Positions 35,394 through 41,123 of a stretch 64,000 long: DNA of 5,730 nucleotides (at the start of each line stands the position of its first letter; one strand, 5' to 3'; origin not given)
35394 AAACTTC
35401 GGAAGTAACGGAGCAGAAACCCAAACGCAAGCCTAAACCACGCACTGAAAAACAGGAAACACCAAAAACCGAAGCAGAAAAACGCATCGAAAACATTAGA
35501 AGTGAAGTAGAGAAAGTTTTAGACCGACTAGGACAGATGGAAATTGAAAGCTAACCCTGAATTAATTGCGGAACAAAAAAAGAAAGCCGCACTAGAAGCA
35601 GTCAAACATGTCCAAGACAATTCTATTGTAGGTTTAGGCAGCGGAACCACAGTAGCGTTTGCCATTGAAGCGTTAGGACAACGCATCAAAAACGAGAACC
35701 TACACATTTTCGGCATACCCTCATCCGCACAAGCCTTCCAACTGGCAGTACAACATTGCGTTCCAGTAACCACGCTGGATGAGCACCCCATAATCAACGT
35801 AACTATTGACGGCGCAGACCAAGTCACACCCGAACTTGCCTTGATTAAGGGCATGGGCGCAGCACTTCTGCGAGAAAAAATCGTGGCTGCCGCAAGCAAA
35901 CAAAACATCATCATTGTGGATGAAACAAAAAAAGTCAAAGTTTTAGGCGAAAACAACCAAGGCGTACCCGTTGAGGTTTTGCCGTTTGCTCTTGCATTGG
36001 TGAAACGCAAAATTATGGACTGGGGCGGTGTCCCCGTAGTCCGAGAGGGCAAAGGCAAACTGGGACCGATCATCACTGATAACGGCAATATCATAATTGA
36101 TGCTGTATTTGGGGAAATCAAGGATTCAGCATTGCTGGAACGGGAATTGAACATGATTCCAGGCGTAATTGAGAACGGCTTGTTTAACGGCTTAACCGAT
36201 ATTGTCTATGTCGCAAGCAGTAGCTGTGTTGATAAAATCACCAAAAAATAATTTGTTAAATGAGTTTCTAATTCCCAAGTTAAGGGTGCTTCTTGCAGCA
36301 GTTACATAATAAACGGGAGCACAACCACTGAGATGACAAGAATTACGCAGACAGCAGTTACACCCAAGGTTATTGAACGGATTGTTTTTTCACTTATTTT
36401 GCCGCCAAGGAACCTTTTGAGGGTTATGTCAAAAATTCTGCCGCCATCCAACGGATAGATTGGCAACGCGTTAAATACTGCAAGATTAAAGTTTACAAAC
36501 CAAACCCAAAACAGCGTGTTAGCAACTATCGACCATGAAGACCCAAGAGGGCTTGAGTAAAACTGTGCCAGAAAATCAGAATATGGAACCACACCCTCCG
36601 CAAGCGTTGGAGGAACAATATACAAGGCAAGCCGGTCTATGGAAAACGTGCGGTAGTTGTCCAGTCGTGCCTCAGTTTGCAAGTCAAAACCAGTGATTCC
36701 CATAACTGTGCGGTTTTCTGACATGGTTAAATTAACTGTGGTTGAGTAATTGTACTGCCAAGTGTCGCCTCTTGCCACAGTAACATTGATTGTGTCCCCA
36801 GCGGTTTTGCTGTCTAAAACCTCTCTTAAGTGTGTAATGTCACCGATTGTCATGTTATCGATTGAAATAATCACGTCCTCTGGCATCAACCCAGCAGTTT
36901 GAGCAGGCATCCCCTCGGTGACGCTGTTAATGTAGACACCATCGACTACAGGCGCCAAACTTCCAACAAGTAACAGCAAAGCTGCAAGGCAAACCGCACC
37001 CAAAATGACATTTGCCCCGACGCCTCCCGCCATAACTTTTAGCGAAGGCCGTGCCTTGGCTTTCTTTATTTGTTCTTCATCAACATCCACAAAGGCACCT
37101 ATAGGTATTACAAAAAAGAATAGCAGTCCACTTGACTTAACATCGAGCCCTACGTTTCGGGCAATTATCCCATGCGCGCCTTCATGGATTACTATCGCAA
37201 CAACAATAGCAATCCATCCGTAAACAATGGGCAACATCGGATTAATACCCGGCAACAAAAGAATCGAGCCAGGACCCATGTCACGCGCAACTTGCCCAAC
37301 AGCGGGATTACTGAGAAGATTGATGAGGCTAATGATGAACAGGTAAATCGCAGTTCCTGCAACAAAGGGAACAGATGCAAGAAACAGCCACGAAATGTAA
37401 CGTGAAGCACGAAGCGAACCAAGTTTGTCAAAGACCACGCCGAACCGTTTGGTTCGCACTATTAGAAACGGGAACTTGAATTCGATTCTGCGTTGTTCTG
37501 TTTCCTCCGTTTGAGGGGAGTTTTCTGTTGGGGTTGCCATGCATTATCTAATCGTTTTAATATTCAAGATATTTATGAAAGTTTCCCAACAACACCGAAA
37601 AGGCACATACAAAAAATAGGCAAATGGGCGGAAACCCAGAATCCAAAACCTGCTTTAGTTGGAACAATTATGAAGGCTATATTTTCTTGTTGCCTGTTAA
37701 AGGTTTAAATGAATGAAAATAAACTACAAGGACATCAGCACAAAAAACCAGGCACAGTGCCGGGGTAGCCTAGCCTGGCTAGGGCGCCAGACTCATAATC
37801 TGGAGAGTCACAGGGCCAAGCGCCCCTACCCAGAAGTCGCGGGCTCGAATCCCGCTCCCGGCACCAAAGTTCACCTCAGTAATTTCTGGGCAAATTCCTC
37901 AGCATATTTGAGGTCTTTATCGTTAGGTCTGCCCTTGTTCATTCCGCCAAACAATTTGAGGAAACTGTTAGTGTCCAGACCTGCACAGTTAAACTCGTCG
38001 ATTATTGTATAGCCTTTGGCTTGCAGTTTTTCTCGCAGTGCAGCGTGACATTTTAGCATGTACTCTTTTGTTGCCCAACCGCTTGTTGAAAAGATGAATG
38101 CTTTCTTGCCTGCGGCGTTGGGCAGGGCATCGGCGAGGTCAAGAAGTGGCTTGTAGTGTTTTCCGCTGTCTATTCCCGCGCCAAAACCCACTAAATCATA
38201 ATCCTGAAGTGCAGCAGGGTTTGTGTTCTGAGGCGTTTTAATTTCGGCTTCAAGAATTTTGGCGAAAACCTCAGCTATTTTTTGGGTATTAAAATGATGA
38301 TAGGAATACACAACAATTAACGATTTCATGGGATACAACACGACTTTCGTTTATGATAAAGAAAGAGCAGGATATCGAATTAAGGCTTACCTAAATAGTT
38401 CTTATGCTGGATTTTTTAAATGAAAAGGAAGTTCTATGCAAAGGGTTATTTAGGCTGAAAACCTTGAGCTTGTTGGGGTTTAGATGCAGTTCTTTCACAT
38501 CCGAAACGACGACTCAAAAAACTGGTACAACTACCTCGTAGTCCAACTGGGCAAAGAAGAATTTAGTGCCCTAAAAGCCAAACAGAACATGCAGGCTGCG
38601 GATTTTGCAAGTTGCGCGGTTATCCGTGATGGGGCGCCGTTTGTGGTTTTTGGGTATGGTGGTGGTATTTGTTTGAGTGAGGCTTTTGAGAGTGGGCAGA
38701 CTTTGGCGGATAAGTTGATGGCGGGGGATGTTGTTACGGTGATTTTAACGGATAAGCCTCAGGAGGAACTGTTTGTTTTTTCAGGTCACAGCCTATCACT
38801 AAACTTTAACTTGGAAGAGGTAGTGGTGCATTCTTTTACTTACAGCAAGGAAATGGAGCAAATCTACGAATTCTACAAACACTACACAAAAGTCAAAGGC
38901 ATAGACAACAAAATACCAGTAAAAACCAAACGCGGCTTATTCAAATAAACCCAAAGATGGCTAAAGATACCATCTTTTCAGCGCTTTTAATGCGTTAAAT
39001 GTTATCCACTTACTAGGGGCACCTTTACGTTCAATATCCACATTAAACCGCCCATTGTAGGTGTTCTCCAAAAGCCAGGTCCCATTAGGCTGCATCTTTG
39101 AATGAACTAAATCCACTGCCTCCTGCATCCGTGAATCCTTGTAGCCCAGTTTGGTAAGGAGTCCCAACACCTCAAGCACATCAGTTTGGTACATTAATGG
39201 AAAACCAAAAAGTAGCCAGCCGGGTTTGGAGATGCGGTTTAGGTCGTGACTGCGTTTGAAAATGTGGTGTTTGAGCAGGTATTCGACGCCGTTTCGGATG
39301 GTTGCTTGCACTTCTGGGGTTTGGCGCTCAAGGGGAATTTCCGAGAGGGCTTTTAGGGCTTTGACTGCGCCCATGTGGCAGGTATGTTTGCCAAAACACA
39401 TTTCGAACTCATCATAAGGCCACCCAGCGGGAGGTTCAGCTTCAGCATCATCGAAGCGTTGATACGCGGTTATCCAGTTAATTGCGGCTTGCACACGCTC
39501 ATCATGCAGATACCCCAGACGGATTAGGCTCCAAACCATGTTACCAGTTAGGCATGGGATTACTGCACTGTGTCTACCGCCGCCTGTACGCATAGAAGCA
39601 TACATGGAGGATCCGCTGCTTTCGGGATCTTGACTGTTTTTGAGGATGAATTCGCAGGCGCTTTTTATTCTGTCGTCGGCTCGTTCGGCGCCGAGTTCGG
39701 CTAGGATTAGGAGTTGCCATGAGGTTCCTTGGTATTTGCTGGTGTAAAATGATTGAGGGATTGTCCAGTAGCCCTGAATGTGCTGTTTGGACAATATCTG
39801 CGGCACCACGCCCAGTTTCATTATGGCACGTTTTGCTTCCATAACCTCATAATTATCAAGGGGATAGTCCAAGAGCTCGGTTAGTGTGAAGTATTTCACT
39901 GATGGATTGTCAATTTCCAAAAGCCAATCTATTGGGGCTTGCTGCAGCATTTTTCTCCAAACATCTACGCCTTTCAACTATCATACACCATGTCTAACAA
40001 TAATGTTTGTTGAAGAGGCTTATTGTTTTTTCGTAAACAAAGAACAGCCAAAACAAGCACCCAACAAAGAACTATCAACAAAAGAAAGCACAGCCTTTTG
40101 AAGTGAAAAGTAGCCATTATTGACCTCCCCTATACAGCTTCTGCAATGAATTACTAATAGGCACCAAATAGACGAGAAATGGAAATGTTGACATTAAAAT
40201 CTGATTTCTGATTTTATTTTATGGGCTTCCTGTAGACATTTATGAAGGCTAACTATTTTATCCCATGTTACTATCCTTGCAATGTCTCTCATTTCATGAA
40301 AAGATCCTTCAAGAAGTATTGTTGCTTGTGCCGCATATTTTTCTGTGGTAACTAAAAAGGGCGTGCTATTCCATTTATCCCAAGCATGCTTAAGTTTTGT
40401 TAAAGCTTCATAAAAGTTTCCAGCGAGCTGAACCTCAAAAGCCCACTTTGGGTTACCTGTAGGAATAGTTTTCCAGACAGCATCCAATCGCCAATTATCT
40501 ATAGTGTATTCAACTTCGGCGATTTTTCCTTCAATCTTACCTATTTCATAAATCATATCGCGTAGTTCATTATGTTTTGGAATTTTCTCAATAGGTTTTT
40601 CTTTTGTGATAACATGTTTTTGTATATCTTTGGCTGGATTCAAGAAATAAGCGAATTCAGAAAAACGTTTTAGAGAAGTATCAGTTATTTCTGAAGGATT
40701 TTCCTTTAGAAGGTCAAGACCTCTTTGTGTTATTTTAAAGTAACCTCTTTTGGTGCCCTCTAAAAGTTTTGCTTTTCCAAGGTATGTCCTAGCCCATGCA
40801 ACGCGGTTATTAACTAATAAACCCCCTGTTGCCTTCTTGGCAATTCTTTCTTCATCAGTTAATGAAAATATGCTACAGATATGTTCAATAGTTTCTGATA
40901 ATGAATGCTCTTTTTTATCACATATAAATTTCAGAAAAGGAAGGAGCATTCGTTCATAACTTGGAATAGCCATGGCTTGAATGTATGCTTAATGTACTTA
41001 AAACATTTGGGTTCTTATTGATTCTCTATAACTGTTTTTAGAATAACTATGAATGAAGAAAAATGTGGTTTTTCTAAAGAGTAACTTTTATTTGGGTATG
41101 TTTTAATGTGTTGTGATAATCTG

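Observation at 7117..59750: Interspersed 50-80 nt intergenic repeat family (six copies plus a degenerate fragment), possibly a small structured RNA family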

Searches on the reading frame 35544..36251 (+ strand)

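Call 76: search_protein_families(library=pfam, max_evalue=0.00001, proteins=[window:35544-36251:+])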
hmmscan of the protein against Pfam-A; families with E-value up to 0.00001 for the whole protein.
window:35544-36251:+ (235 aa): 1 family
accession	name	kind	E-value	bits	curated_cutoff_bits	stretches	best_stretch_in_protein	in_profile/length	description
PF06026.20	Rib_5-P_isom_A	-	6.3e-60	202.1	26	1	57-226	2-171/173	Ribose 5-phosphate isomerase A (phosphoriboisomerase A)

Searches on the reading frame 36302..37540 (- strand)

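Call 76: search_protein_families(library=pfam, max_evalue=0.00001, proteins=[window:36302-37540:-])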
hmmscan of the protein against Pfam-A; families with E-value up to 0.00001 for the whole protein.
window:36302-37540:- (412 aa): 4 families
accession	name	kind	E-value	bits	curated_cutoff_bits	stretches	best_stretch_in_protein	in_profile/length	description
PF02163.28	Peptidase_M50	-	5.2e-27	95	27.2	1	109-399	3-219/221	Peptidase family M50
PF13180.12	PDZ_2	-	1.7e-14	54.3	27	1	198-260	10-72/80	PDZ domain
PF17820.7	PDZ_6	-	1.2e-09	38.2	27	1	204-257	2-54/54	PDZ domain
PF00595.29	PDZ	-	1.8e-09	38.3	23.2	1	200-255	25-80/81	PDZ domain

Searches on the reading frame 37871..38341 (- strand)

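Call 76: search_protein_families(library=pfam, max_evalue=0.00001, proteins=[window:37871-38341:-])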
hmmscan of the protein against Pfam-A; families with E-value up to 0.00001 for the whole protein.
window:37871-38341:- (156 aa): 2 families
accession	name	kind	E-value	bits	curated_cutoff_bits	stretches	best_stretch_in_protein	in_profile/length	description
PF12641.12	Flavodoxin_3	-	5.3e-11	43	27.5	1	10-139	2-129/160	Flavodoxin domain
PF12724.12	Flavodoxin_5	-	1.2e-06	29.3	27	1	9-108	1-102/145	Flavodoxin domain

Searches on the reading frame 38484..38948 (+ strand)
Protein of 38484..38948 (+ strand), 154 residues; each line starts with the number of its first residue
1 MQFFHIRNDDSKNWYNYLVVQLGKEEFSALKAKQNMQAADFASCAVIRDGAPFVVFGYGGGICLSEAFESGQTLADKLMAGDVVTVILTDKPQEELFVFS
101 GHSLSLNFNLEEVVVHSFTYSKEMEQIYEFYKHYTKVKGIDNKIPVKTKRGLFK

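Call 77: search_protein_families(library=pfam, max_evalue=0.00001, proteins=[window:38484-38948:+])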
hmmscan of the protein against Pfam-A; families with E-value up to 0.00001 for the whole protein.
window:38484-38948:+ (154 aa): 0 families

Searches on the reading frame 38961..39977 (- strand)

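Call 30: search_protein_families(library=pfam, proteins=[window:38961-39977:-])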
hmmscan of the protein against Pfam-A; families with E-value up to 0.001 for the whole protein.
window:38961-39977:- (338 aa): 1 family
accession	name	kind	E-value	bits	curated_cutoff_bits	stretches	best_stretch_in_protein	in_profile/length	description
PF13243.12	SQHop_cyclase_C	-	0.00076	19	26.1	0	57-178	164-283/319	Squalene-hopene cyclase C-terminal domain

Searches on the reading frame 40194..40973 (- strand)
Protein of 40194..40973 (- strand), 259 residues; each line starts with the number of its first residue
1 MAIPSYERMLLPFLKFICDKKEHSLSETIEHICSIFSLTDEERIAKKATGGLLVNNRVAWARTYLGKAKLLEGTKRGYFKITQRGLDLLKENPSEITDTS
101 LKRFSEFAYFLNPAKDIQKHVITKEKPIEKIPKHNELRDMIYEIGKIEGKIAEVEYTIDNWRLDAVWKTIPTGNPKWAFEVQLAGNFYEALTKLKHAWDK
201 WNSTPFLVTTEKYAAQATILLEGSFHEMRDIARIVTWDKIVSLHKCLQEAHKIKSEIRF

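Call 30: search_protein_families(library=pfam, proteins=[window:40194-40973:-])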
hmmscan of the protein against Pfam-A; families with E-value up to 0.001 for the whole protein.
window:40194-40973:- (259 aa): 1 family
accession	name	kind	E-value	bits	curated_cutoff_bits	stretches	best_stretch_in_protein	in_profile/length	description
PF14338.12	Mrr_N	-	7.5e-25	87.3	29.5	1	6-91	1-87/87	Mrr N-terminal domain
